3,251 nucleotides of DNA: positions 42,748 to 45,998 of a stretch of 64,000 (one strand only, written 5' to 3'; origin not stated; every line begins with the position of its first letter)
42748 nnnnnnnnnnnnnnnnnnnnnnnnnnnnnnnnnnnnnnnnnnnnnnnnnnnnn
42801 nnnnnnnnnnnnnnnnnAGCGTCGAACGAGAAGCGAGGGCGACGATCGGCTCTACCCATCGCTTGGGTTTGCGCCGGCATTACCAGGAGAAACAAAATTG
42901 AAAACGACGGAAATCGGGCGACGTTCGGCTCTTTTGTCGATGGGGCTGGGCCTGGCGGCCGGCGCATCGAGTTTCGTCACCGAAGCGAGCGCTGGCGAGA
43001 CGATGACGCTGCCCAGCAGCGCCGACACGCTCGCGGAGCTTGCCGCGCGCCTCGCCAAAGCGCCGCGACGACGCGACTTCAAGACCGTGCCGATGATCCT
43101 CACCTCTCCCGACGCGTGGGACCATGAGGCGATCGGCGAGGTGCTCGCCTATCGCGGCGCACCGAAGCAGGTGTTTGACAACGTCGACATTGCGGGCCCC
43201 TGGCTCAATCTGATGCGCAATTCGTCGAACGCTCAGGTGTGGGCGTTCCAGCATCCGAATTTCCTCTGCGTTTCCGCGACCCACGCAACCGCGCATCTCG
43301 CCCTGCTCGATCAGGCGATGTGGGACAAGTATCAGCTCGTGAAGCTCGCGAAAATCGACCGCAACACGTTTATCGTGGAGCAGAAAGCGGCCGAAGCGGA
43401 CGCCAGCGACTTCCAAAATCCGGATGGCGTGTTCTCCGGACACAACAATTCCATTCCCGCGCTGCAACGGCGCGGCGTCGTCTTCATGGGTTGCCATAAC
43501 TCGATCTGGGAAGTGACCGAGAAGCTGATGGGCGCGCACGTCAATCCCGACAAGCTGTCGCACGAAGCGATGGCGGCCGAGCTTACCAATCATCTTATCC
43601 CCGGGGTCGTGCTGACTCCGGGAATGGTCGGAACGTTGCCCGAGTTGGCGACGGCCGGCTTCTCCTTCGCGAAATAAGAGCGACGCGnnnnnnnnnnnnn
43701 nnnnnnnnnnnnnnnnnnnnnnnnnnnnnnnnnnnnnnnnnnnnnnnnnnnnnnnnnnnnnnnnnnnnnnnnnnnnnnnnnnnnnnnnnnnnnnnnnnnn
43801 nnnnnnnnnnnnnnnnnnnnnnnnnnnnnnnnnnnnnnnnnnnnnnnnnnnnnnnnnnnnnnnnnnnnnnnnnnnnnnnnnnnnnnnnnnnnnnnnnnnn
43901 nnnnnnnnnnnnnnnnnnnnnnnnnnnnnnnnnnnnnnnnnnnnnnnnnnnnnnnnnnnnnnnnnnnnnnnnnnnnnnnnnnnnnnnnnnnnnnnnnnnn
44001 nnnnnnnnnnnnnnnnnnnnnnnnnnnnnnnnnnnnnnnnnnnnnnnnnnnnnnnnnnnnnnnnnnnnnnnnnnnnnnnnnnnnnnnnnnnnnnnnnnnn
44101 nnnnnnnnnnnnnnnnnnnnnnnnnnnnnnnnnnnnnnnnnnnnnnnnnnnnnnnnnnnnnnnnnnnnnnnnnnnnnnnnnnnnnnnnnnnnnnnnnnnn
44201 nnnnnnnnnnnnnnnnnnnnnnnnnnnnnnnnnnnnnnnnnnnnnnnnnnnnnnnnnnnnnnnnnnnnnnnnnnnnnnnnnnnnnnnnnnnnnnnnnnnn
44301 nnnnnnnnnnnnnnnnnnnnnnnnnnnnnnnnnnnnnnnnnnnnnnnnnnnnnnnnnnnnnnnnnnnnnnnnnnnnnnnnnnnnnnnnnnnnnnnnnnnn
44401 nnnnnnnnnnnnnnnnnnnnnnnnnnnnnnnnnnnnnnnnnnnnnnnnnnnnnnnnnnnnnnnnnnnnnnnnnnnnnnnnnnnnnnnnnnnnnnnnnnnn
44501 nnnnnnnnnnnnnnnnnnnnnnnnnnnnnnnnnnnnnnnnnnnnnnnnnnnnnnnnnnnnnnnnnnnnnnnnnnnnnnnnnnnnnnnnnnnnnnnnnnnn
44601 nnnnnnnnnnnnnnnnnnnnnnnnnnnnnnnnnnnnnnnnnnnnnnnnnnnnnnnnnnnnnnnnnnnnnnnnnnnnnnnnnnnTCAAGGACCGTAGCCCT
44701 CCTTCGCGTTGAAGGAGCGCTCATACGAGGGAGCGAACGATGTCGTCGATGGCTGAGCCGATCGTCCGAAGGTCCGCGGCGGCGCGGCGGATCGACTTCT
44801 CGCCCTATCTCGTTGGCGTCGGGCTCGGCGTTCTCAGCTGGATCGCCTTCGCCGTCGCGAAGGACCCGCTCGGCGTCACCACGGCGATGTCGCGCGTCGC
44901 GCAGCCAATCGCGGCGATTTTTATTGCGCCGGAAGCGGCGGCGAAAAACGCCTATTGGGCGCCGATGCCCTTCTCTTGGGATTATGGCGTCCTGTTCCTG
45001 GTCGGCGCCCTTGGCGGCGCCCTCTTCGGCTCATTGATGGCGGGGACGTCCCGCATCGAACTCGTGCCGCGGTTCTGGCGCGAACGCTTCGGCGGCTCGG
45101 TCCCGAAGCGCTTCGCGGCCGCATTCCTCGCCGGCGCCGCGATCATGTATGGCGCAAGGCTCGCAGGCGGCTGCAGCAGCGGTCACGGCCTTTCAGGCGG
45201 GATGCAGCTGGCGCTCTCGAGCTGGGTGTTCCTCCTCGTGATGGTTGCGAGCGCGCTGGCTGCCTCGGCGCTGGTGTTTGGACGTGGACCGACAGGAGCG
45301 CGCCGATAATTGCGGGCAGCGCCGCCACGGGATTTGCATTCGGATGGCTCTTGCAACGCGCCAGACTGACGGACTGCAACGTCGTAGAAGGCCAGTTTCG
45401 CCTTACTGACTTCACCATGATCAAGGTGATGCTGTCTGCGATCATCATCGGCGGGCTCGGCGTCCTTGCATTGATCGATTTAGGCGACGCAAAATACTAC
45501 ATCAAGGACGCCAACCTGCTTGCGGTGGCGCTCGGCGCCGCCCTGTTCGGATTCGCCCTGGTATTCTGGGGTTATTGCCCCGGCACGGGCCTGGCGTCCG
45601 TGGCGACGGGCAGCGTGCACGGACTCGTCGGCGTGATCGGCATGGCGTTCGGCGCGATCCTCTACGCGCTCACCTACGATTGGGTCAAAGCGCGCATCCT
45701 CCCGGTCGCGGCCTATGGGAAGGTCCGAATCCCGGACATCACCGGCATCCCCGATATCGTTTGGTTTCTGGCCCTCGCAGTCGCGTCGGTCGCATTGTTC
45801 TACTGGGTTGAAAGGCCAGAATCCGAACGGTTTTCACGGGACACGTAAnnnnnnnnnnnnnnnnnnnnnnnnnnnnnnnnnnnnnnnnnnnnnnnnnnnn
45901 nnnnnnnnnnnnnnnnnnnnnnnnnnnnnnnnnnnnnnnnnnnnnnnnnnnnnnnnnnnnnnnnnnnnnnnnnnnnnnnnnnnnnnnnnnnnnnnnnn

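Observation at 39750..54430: Self-contained sulfide/thiosulfate oxidation and sulfur-trafficking module without Sox or sHdr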

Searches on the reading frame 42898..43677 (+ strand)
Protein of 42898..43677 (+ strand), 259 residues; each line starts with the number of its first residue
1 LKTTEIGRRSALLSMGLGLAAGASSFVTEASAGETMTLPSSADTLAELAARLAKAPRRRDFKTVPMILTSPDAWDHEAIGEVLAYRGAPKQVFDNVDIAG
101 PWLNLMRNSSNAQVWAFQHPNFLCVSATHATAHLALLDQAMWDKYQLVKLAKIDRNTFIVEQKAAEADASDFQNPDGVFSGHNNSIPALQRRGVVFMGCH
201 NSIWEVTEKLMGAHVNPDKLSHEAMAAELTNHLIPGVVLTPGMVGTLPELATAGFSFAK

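Call 4: search_protein_families(library=pfam, proteins=[window:42898-43677:+])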
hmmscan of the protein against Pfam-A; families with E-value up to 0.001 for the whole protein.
window:42898-43677:+ (259 aa): 0 families

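Call 9: search_protein_families(library=ncbifam, proteins=[window:42898-43677:+], max_evalue=0.001)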
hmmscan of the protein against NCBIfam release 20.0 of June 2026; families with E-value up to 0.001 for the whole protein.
window:42898-43677:+ (259 aa): 1 family
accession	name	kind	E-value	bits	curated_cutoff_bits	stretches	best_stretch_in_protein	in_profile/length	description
NF052225.1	ThioSDhTetH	equivalog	1.5e-115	385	300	1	8-259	1-259/259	thiosulfate dehydrogenase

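Call 51: find_homologous_proteins(query=window:42898-43677:+)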
Query window:42898-43677:+ (259 aa): 3403 proteins with E <= 0.001 among 8000 candidates; the best 120 are listed.
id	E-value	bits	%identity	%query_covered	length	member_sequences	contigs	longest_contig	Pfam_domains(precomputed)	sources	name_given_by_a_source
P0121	1.3e-165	567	98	100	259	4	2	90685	-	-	-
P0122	6.3e-147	506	86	100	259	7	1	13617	-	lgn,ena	-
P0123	6.6e-146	503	85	100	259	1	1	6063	-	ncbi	-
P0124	2.1e-145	501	85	100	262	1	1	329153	-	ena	-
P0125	4.4e-141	487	82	100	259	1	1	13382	-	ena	-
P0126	9.3e-141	486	87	95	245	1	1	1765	-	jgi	jgi:hypothetical protein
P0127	1.1e-140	486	81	100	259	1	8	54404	-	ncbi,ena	-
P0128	1.7e-140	485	85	95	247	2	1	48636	-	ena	-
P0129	3.8e-140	484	81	100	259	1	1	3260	-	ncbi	-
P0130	7.2e-140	483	81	100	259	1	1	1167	-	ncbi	-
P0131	3.1e-137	474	81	100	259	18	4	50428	-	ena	-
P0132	2.7e-136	471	82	100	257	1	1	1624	-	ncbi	-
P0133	4.3e-136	470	82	98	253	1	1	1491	-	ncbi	-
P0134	1.3e-131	456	78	100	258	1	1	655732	-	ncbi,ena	-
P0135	1.8e-131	455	78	99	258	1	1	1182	-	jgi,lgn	jgi:hypothetical protein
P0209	2.6e-104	366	71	86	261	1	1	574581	-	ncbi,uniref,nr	ncbi:thiosulfate dehydrogenase [Noviherbaspirillum pedocola]|uniref:Transcriptional initiation prote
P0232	1.4e-103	364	62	99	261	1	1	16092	-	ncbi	ncbi:MAG: thiosulfate dehydrogenase [Methylovirgula sp.]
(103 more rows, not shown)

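Call 62: predict_structure(alignment_id=A2)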
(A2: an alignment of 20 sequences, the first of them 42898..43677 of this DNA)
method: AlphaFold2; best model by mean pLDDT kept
length: 259 residues; sequences in the alignment: 20
mean_pLDDT: 60.1   pTM: 0.66
mean pLDDT of the five models: 60.1, 52.8, 51.3, 35.8, 35.4
residues with pLDDT >= 90: 2; 70-90: 80; 50-70: 105; < 50: 72
segments of 3 or more residues with pLDDT < 50: 1-40, 56-71, 88-98
pLDDT, mean of each block of 10 residues (from residue 1): 32 35 30 35 59 53 39 59 55 41 54 62 66 78 83 71 56 58 70 73 82 89 83 78 60 65
secondary structure, 60 per line:
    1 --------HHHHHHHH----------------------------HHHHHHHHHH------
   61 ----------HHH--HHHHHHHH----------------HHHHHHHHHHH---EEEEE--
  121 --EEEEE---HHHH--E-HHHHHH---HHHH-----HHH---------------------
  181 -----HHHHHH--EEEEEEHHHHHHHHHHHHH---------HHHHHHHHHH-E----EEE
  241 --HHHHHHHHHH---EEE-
elements in order: H9-16 H45-54 H76-83 H100-110 E114-118 E123-127 H131-134 H139-144 H148-151 H186-191 E194-199 H200-212 H222-231 E238-240 H243-252 E256-258

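Call 66: fold_search(model_id=the predicted structure, library=pdb)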
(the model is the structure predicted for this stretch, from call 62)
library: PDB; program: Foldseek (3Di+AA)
matches with E <= 10: 105; with E <= 0.001: 0
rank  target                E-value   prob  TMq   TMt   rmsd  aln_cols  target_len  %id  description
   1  2ffc                  2.0e+00  0.02  0.13  0.11  18.4       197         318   11  Crystal Structure of Plasmodium Vivax Orotidine-Monophosphate-Decarboxyl UMP Bound (released 2006-01-17)
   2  1y39_B                2.6e+00  0.20  0.14  0.43   2.5        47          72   17  Co-evolution of protein and RNA structures within a highly conserved ribosomal domain (released 2005-03-22)
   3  1nwe                  2.6e+00  0.07  0.12  0.11   8.7        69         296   14  Ptp1B R47C Modified at C47 with N-[4-(2-{2-[3-(2-Bromo-acetylamino)-propionylamino]-3-hydroxy-propionylamino}-ethyl)-phe (released 2003-05-06)
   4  7snm_D                2.6e+00  0.02  0.12  0.07  20.0       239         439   12  Lanosterol-bound P450 domain of the CYP51-ferredoxin fusion protein from Methylococcus capsulatus (released 2022-10-05)
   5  7snm_A                2.6e+00  0.02  0.10  0.06  20.4       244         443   11  Lanosterol-bound P450 domain of the CYP51-ferredoxin fusion protein from Methylococcus capsulatus (released 2022-10-05)
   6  3wwp_R                2.7e+00  0.02  0.16  0.16  15.2       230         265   10  S-selective hydroxynitrile lyase from Baliospermum montanum (apo2) (released 2014-10-22)
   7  3zq4_D                2.7e+00  0.01  0.10  0.06  15.9       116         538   17  Unusual, dual endo- and exo-nuclease activity in the degradosome explained by crystal structure analysis of RNase J1 (released 2011-09-14)
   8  3j9w_BK               3.3e+00  0.14  0.13  0.24   3.0        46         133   20  Cryo-EM structure of the Bacillus subtilis MifM-stalled ribosome complex (released 2015-04-29)
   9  1ecv                  3.4e+00  0.05  0.12  0.11   9.3        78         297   13  CRYSTAL STRUCTURE OF PROTEIN TYROSINE PHOSPHATASE 1B COMPLEXED WITH 5-IODO-2-(OXALYL-AMINO)-BENZOIC ACID (released 2000-03-15)
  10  7snm_C                3.6e+00  0.02  0.12  0.08  19.6       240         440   12  Lanosterol-bound P450 domain of the CYP51-ferredoxin fusion protein from Methylococcus capsulatus (released 2022-10-05)
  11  4d9g_A                3.6e+00  0.01  0.12  0.10  15.1       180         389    9  Crystal structure of Selenomethionine incorporated holo Diaminopropionate ammonia lyase from Escherichia coli (released 2012-04-25)
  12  1mms_B                4.3e+00  0.12  0.13  0.41   3.0        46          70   20  Crystal structure of the ribosomal PROTEIN L11-RNA complex (released 2000-04-17)
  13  3wwp_L                4.3e+00  0.01  0.12  0.13  14.3       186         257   12  S-selective hydroxynitrile lyase from Baliospermum montanum (apo2) (released 2014-10-22)
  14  5fyp_A                4.6e+00  0.01  0.09  0.08  12.2        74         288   12  Calcium-dependent phosphoinositol-specific phospholipase C from a Gram-negative bacterium, Pseudomonas sp, apo form, c (released 2017-01-18)
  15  9krv_F                4.6e+00  0.01  0.15  0.07  20.8       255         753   11  B. bacteriovorus MaeB acetyl-CoA bound form (released 2025-12-03)
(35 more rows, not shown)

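Call 67: search_protein_families(library=pfam, alignment_id=A2, max_evalue=5)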
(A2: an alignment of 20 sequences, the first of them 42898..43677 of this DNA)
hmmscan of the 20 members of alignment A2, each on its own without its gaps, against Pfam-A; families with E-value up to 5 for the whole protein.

A. member 1, window:42898-43677:+ (259 aa): 0 families

B. families by the number of members that match (of 20 scanned): 9 families
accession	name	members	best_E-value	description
PF00930.27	DPPIV_N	5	0.013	Dipeptidyl peptidase IV (DPP IV) N-terminal region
PF08320.17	PIG-X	2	0.14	PIG-X / PBN1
PF11946.13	DUF3463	1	0.045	Domain of unknown function (DUF3463)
PF12002.13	MgsA_C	1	0.098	MgsA AAA+ ATPase C terminal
PF13134.11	DUF3948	1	0.14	Protein of unknown function (DUF3948)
PF05690.20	ThiG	1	0.14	Thiazole biosynthesis protein ThiG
PF07854.18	DUF1646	1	0.19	Protein of unknown function (DUF1646)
PF05589.17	DUF768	1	0.22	Protein of unknown function (DUF768)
PF10399.14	UCR_Fe-S_N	1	3.7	Ubiquitinol-cytochrome C reductase Fe-S subunit TAT signal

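Call 75: find_encoding_contigs(protein=P0209, flank=8000, max_places=1)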
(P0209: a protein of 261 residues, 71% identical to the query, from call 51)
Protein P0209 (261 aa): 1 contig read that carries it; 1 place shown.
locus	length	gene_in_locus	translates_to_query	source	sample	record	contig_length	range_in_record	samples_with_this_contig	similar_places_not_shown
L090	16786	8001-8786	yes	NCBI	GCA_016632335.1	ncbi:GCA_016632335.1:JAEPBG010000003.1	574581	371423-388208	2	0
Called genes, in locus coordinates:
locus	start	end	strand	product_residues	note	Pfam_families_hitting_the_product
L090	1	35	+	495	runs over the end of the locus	PF00264:Tyrosinase, PF25271:DUF7868 (weak)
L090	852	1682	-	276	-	PF00578:AhpC-TSA, PF08534:Redoxin, PF00085:Thioredoxin (faint), PF13098:Thioredoxin_2 (weak)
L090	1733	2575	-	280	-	PF13098:Thioredoxin_2, PF01323:DSBA (faint)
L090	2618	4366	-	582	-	PF11412:DsbD_N, PF02683:DsbD_TM, PF13386:DsbD_2, PF00085:Thioredoxin (weak), PF13098:Thioredoxin_2, PF13899:Thioredoxin_7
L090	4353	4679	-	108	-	-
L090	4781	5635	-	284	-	PF01790:LGT (weak), PF08534:Redoxin, PF00578:AhpC-TSA, PF00085:Thioredoxin (weak), PF13098:Thioredoxin_2, PF13905:Thioredoxin_8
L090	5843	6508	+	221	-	PF00072:Response_reg, PF00486:Trans_reg_C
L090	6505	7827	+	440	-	PF08521:2CSK_N, PF26769:HAMP_PhoQ, PF00512:HisKA, PF02518:HATPase_c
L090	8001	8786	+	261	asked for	-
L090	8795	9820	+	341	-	PF13531:SBP_bac_11, PF01547:SBP_bac_1 (weak)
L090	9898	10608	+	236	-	PF00034:Cytochrom_C, PF13442:Cytochrome_CBB3 (weak), PF00034:Cytochrom_C (weak)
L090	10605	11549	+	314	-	PF21342:SoxA-TsdA_cyt-c (weak), PF00034:Cytochrom_C, PF13442:Cytochrome_CBB3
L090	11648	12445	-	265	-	PF01925:TauE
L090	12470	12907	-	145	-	PF20398:DUF6691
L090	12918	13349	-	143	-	PF04143:Sulf_transp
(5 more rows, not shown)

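Call 76: find_encoding_contigs(protein=P0232, flank=8000, max_places=1)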
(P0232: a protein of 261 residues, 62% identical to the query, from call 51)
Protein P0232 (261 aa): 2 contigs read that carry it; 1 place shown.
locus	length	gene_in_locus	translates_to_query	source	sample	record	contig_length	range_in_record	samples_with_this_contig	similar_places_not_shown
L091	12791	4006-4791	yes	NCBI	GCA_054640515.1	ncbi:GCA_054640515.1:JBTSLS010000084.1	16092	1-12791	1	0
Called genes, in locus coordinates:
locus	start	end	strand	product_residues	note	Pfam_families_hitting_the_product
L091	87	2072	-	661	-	PF00990:GGDEF, PF00563:EAL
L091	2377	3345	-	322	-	PF16113:ECH_2, PF00378:ECH_1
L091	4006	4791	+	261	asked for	-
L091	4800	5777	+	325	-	PF13531:SBP_bac_11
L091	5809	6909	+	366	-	PF04173:DoxD, PF07680:DoxA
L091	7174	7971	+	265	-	PF01925:TauE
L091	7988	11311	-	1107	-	PF00873:ACR_tran, PF03176:MMPL, PF00873:ACR_tran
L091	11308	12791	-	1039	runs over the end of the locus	PF00873:ACR_tran, PF03176:MMPL (weak)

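Call 77: find_encoding_contigs(protein=P0134, flank=10000, max_places=1)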
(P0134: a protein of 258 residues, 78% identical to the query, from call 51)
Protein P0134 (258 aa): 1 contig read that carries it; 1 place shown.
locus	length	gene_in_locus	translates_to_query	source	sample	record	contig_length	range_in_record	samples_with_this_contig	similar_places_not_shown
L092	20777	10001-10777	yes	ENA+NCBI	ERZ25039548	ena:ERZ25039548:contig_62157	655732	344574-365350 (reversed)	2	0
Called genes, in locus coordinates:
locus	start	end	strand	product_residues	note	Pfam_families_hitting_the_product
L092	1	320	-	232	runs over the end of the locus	PF00440:TetR_N, PF13305:TetR_C_33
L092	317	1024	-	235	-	-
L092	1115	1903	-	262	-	PF14023:Bestrophin-like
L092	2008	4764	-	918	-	PF00989:PAS (faint), PF12860:PAS_7, PF13188:PAS_8 (faint), PF08448:PAS_4, PF01590:GAF, PF13185:GAF_2, PF00990:GGDEF, PF00563:EAL, +1 more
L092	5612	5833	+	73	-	-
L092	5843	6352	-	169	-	PF11157:DUF2937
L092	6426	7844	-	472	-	PF00083:Sugar_tr (weak), PF06609:TRI12, PF07690:MFS_1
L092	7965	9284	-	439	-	-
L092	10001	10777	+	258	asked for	-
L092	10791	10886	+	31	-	-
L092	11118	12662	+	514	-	PF00149:Metallophos, PF02872:5_nucleotid_C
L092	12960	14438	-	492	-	PF00324:AA_permease, PF13520:AA_permease_2, PF13906:AA_permease_C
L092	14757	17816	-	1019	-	PF00580:UvrD-helicase (faint), PF01443:Viral_helicase1 (faint), PF09848:SLFN-g3_helicase (faint), PF13245:AAA_19 (weak), PF13401:AAA_22 (faint), PF13361:UvrD_C (weak), PF00023:Ank (weak), PF13857:Ank_5 (weak), +2 more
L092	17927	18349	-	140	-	-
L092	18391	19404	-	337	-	PF00355:Rieske, PF19112:VanA_C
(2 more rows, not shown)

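Call 78: find_related_loci(query=A2, collection=metagenome_contigs, flank=8000)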
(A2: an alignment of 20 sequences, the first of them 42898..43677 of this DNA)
Query A2 (259 aa) in metagenome_contigs; peptide patterns used: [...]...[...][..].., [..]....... (x = any residue, [..] = any of these).
600 stretches matched a pattern (row limit reached: there are more); 515 encode a relative of the query (tblastn E <= 1e-3); the best 80 are kept; 80 distinct loci.
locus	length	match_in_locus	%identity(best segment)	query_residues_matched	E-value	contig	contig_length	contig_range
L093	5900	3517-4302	70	1-259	4e-123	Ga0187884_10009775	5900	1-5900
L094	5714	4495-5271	70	1-259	7e-120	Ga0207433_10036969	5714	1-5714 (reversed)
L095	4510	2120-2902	68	1-259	2e-120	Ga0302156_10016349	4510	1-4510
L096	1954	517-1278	70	8-259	1e-123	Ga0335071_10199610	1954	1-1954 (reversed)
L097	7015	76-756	71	35-259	8e-113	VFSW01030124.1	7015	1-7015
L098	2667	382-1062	72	35-259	7e-117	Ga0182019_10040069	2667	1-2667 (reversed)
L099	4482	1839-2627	64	1-258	3e-112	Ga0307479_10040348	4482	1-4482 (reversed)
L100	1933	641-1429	66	1-258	6e-118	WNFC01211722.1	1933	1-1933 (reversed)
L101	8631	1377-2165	63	1-258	7e-110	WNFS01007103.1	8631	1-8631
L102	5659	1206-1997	63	1-259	2e-109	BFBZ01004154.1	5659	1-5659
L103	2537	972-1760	63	1-258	2e-113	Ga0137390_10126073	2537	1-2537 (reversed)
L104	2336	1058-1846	61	4-258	1e-112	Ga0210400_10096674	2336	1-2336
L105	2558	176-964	63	3-258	2e-111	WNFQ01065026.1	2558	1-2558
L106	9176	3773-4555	62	1-259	3e-107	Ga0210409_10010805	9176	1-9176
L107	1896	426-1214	61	4-258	5e-114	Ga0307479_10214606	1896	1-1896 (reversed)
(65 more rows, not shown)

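Call 91: search_solved_structures(query=A2, max_evalue=1)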
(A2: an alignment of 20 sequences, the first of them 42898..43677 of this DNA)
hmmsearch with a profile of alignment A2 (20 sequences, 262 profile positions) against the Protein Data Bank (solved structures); distinct sequences matched with E-value up to 1: 0.

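Call 99: search_protein_representatives(alignment_id=A2)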
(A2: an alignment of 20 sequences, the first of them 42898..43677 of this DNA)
Query: 20 sequences, 262 profile positions. Proteins with E-value up to 0.001 (for the whole library): 634; up to 1e-10: 349; up to 1e-30: 106. The best 150 are listed.
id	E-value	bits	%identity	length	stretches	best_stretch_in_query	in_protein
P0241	2.1e-118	411.0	-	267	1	4-261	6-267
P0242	1.0e-99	349.6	-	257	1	67-249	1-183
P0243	8.1e-90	317.2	-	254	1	4-196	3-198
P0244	3.1e-86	305.5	-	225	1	8-219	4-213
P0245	1.5e-82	293.4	-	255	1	76-255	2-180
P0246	1.9e-82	293.1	-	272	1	4-261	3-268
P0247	5.5e-82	291.6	-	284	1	5-261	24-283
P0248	8.2e-82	291.0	-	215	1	5-201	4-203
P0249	1.1e-81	290.5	-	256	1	4-261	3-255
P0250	1.1e-80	287.3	-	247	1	25-261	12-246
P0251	1.7e-80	286.6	-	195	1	67-261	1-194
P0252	7.3e-80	284.6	-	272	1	6-216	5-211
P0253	7.7e-79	281.2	-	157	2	51-160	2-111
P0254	4.0e-76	272.3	-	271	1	5-261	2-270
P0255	9.1e-74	264.6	-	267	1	4-262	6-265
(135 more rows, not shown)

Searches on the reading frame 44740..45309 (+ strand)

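Call 4: search_protein_families(library=pfam, proteins=[window:44740-45309:+])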
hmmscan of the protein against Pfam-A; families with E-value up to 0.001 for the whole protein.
window:44740-45309:+ (189 aa): 1 family
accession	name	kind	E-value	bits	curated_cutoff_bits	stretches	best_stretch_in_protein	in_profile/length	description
PF04143.19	Sulf_transp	-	4e-17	63.2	27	1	15-172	172-308/310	Sulphur transport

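Call 9: search_protein_families(library=ncbifam, proteins=[window:44740-45309:+], max_evalue=0.001)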
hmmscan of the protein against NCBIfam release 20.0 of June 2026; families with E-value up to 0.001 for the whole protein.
window:44740-45309:+ (189 aa): 2 families
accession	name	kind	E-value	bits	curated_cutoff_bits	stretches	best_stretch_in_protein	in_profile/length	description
NF041049.1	thio_trans_TsuA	exception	0.00018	20.7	645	1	128-182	284-338/348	thiosulfate utilization transporter TsuA/YeeE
NF052577.1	ThSTportTsuASprch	equivalog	0.00025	20.5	400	1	122-182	270-330/330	thiosulfate transporter TsuA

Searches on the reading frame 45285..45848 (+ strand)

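Call 9: search_protein_families(library=ncbifam, proteins=[window:45285-45848:+], max_evalue=0.001)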
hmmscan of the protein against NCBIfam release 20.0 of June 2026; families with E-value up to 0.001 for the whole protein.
window:45285-45848:+ (187 aa): 4 families
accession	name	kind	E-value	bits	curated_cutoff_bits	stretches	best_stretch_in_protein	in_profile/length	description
NF033796.1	selen_YedE_FdhT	exception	1.4e-10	40.9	350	1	9-176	216-380/387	selenium metabolism membrane protein YedE/FdhT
TIGR04112.1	seleno_YedE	equivalog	4.4e-09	36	200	1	6-126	183-304/337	YedE family putative selenium transporter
NF052577.1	ThSTportTsuASprch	equivalog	0.00012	21.6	400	1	15-136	8-122/330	thiosulfate transporter TsuA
NF041049.1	thio_trans_TsuA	exception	0.00077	18.6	645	1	15-109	10-104/348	thiosulfate utilization transporter TsuA/YeeE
